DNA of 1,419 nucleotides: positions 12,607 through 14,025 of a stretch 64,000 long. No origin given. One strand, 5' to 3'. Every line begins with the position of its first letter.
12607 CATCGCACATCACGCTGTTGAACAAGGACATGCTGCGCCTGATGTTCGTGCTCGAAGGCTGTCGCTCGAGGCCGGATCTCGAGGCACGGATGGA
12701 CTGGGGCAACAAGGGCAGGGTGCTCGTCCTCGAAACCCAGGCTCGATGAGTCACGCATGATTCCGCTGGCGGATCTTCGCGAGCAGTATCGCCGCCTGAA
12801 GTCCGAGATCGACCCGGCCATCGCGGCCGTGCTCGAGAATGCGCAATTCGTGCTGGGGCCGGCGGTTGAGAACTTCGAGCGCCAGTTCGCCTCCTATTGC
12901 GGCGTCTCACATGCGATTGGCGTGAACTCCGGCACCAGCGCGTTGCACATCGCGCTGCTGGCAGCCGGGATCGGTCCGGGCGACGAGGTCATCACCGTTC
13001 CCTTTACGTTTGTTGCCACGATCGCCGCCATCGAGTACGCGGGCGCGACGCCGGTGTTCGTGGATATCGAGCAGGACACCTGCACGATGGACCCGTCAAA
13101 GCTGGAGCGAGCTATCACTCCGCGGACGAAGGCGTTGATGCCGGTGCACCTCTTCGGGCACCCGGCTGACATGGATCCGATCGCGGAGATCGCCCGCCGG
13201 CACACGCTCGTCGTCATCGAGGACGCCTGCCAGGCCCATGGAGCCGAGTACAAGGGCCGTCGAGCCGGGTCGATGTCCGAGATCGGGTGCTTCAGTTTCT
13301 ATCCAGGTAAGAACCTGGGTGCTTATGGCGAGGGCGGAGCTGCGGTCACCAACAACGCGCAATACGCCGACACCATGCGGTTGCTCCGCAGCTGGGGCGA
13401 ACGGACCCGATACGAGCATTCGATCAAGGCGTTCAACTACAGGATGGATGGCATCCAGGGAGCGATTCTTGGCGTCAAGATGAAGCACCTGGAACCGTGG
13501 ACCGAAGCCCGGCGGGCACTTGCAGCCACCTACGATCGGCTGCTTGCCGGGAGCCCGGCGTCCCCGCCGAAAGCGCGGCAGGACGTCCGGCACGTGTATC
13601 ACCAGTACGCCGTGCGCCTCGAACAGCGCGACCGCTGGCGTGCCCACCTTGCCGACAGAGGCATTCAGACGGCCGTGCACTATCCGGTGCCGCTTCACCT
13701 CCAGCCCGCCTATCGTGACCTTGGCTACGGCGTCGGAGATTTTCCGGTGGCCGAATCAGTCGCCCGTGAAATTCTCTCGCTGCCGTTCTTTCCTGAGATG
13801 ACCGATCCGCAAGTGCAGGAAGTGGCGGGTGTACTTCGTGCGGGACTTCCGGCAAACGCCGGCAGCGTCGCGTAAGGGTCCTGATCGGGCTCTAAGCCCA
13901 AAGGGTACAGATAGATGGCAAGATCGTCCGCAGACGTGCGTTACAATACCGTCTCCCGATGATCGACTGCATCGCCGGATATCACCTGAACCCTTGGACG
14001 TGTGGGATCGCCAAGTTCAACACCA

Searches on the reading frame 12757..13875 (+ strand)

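Call 17: search_protein_families(library=pfam, proteins=[window:12757-13875:+], max_evalue=0.01)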
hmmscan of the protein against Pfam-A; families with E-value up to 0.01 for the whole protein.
window:12757-13875:+ (372 aa): 5 families
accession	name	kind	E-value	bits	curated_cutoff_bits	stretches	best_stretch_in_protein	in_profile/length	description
PF01041.23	DegT_DnrJ_EryC1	-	9e-127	423.6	19.8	1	14-360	3-359/360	DegT/DnrJ/EryC1/StrS aminotransferase family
PF00155.27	Aminotran_1_2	-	6.3e-09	35.9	19.7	1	38-211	45-245/361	Aminotransferase class I and II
PF01053.26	Cys_Met_Meta_PP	-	2.6e-06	26.7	27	1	35-162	52-179/381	Cys/Met metabolism PLP-dependent enzyme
PF01212.27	Beta_elim_lyase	-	4e-06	26.8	27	1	24-125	21-123/288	Beta-eliminating lyase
PF00266.25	Aminotran_5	-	1.5e-05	24.6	21.5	1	36-193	44-209/371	Aminotransferase class-V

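Call 39: search_protein_families(library=ncbifam, proteins=[window:12757-13875:+], max_evalue=0.001)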
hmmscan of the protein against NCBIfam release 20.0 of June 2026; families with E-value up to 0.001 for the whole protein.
window:12757-13875:+ (372 aa): 32 families (the best 25 are shown)
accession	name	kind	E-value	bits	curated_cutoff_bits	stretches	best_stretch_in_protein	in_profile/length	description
TIGR03588.1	PseC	equivalog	2.2e-89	300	423.5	1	21-361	16-377/380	UDP-4-amino-4,6-dideoxy-N-acetyl-beta-L-altrosamine transaminase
NF008658.2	PRK11658.1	equivalog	6.5e-70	235.7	631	1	21-361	19-374/379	UDP-4-amino-4-deoxy-L-arabinose aminotransferase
TIGR04181.1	NHT_00031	hypoth_equivalog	2.9e-68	230.3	420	1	33-343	28-357/359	LegC family aminotransferase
NF008687.0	PRK11706.1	equivalog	3e-66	223.7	375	1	41-358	37-368/375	dTDP-4-amino-4,6-dideoxygalactose transaminase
TIGR02379.1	ECA_wecE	subfamily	3.7e-52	177.3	434.85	1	43-360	39-371/376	dTDP-4-amino-4,6-dideoxy-D-glucose transaminase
NF011936.0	PRK15407.1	equivalog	8.7e-52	176.3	423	1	17-215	48-252/440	lipopolysaccharide biosynthesis protein RfbH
TIGR04427.1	PLP_DesI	equivalog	5e-47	160.8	650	1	33-362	50-381/390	dTDP-4-dehydro-6-deoxyglucose aminotransferase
NF004770.0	PRK06108.1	subfamily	3.8e-11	42.4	422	1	39-174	85-227/396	pyridoxal phosphate-dependent aminotransferase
NF005816.0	PRK07682.1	equivalog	7.1e-11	41.4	620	1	41-160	80-206/390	aminotransferase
NF006488.0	PRK08912.1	equivalog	1.1e-10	41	498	1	56-162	92-192/387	aminotransferase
NF006569.0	PRK09082.1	subfamily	5.6e-09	35.6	420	1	41-161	81-207/386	methionine aminotransferase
NF005855.0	PRK07777.1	equivalog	9.1e-08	31.8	553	1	59-160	98-206/391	pyridoxal phosphate-dependent aminotransferase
NF041364.1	GntC_guanitoxin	equivalog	2.3e-07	30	415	1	56-157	65-174/356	guanitoxin biosynthesis PLP-dependent (S)-gamma-hydroxy-L-arginine cyclodehydratase GntC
NF004621.0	PRK05957.1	equivalog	8.8e-07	28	498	1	53-130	91-167/389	pyridoxal phosphate-dependent aminotransferase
NF002878.0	PRK03321.1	subfamily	9.8e-07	27.8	374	1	35-127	57-149/352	histidinol-phosphate transaminase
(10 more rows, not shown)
